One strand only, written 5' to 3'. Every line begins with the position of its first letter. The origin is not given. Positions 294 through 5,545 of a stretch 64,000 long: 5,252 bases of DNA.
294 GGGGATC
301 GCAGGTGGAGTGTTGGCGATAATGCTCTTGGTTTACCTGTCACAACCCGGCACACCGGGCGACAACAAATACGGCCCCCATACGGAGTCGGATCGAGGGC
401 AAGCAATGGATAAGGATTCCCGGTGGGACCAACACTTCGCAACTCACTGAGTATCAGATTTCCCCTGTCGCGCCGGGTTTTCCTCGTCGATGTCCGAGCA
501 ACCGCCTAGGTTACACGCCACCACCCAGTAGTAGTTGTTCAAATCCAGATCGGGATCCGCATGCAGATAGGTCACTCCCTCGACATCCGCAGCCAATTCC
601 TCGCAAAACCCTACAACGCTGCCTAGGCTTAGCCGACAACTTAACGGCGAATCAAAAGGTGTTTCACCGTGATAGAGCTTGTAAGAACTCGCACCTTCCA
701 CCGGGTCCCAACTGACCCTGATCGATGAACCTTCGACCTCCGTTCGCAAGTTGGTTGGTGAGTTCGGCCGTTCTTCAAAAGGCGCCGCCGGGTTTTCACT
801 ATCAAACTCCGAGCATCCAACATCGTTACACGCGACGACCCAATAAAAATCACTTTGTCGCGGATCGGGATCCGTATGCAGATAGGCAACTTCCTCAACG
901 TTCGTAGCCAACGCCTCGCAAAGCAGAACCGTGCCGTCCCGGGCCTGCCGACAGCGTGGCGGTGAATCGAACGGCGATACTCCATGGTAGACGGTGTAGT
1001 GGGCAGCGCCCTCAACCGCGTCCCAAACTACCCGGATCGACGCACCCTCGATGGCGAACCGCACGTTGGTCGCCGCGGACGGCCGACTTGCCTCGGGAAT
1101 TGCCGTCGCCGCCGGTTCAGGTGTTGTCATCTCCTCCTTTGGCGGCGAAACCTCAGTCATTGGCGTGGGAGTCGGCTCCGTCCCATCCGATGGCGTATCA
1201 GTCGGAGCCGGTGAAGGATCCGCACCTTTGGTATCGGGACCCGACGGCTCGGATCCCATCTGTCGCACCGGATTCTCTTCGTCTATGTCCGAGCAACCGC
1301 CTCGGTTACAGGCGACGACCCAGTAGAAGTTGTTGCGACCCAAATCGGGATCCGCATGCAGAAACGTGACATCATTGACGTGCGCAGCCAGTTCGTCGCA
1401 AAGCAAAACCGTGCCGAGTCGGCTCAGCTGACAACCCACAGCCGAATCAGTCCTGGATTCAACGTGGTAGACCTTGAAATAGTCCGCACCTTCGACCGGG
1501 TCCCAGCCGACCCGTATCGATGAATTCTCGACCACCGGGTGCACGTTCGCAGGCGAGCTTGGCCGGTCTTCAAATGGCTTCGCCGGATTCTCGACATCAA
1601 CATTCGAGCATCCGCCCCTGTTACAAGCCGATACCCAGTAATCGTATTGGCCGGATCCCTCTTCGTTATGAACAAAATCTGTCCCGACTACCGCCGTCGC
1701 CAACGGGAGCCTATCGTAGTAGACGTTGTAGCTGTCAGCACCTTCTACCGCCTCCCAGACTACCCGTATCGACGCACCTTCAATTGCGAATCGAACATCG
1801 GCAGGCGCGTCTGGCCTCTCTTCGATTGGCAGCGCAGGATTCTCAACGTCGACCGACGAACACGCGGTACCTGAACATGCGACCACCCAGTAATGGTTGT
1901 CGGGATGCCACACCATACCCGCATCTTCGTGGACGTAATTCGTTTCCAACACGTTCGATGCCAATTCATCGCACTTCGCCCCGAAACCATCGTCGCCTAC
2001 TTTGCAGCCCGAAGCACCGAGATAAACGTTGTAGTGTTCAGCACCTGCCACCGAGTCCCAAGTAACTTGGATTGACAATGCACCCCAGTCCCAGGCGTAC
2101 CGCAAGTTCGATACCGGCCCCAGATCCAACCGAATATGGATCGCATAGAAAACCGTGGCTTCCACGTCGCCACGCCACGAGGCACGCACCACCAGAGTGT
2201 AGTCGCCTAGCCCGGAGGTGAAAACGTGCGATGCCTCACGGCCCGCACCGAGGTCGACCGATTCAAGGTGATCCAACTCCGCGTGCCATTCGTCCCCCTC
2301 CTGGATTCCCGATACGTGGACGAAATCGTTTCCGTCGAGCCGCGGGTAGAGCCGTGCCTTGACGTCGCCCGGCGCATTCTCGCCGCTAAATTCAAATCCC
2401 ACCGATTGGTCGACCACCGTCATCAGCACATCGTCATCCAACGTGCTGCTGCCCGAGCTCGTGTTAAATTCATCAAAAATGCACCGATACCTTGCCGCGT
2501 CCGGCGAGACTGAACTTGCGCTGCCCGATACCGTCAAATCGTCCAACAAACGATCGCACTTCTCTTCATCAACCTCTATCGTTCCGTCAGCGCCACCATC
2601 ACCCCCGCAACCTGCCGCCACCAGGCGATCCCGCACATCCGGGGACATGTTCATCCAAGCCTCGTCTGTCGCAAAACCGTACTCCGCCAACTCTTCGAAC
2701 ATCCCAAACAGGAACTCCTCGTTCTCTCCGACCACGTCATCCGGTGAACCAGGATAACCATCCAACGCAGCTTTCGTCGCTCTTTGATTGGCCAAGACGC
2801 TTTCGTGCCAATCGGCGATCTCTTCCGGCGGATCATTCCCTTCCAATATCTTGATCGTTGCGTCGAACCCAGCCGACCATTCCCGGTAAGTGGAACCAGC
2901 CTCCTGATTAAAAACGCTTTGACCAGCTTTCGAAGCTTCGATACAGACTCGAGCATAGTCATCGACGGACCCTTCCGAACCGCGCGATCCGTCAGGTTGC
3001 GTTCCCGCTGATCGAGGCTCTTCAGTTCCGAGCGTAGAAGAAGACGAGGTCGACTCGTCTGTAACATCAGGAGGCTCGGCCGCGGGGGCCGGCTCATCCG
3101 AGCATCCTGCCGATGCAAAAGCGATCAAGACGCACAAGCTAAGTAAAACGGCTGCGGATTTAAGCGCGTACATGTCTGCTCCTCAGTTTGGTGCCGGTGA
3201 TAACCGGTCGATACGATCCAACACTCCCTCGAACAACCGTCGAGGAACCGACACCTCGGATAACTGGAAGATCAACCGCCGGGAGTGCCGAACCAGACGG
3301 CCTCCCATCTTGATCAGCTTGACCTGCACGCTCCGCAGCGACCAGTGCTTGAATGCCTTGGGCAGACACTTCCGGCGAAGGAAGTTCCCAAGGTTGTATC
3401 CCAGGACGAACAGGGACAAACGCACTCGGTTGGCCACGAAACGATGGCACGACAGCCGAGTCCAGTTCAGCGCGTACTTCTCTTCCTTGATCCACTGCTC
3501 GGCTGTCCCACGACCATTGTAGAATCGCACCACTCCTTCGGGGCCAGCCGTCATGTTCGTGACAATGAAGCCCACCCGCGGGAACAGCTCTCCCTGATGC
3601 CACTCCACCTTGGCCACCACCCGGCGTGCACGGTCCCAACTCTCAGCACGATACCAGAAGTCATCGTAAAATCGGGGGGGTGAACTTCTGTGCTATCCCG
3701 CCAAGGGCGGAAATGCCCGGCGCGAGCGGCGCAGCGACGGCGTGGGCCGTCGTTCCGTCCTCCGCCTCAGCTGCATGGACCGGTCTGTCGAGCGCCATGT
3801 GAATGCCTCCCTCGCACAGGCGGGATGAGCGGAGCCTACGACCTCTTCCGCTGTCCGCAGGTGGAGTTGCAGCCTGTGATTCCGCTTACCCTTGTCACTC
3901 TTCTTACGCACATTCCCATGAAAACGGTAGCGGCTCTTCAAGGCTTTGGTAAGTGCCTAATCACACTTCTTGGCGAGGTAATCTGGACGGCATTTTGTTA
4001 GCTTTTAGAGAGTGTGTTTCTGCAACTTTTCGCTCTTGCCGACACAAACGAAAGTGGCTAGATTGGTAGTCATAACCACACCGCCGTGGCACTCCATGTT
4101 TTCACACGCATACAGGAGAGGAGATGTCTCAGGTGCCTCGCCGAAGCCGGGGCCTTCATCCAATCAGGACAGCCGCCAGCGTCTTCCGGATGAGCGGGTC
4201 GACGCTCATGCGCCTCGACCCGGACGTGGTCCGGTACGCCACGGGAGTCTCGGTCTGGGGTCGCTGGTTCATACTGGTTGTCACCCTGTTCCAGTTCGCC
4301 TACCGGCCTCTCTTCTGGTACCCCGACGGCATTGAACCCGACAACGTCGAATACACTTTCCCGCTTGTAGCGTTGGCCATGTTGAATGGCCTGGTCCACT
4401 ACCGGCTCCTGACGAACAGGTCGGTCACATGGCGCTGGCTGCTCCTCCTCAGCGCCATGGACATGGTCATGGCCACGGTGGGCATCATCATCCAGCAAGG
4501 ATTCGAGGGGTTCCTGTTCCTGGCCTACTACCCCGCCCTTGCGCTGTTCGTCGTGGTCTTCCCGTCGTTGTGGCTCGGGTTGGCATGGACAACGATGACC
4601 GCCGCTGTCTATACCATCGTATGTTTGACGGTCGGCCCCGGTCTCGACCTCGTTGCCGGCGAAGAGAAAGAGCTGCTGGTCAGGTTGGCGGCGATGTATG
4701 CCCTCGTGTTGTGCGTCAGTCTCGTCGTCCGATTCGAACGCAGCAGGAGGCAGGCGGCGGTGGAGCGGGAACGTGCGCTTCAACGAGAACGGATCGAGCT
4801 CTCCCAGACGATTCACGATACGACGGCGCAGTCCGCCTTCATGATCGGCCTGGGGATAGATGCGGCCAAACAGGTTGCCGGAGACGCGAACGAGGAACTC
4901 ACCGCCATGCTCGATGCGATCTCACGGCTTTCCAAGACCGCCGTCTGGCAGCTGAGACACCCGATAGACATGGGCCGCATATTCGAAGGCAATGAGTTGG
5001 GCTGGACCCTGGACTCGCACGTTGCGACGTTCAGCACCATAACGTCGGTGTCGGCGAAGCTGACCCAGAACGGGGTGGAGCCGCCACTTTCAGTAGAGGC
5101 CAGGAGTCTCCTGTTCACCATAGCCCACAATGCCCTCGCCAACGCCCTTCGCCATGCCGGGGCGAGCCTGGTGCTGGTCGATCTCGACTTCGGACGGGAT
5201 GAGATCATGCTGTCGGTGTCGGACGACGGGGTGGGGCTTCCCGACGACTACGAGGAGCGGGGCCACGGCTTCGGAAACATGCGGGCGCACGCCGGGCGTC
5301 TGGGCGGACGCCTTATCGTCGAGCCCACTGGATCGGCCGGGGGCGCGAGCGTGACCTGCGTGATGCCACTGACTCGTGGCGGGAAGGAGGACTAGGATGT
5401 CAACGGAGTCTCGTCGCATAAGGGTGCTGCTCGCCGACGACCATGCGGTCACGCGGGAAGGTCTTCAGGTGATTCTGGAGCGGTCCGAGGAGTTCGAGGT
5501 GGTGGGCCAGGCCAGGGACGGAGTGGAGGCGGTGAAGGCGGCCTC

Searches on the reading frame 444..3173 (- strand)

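Call 73: search_protein_families(library=pfam, proteins=[window:444-3173:-], max_evalue=0.00001)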
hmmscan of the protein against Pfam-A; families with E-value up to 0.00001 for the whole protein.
window:444-3173:- (909 aa): 3 families
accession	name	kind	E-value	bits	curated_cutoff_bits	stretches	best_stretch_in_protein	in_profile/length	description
PF21910.2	GH85_C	-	2.9e-12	47.3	27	0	467-486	17-36/95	GH85 endohexosaminidases, C-terminal domain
PF00041.27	fn3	-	1.1e-06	29.1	25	0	805-830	2-28/84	Fibronectin type III domain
PF16383.10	DUF4992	-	8.6e-06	26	29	0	808-833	56-81/183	Domain of unknown function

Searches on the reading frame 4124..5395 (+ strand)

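Call 73: search_protein_families(library=pfam, proteins=[window:4124-5395:+], max_evalue=0.00001)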
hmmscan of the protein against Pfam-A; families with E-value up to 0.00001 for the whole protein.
window:4124-5395:+ (423 aa): 2 families
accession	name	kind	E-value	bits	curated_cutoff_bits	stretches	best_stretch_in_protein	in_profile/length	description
PF02518.31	HATPase_c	-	1.8e-08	35.3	26.4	1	328-417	4-110/111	Histidine kinase-, DNA gyrase B-, and HSP90-like ATPase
PF07730.19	HisKA_3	-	3.9e-08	34.2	24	1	222-279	1-58/68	Histidine kinase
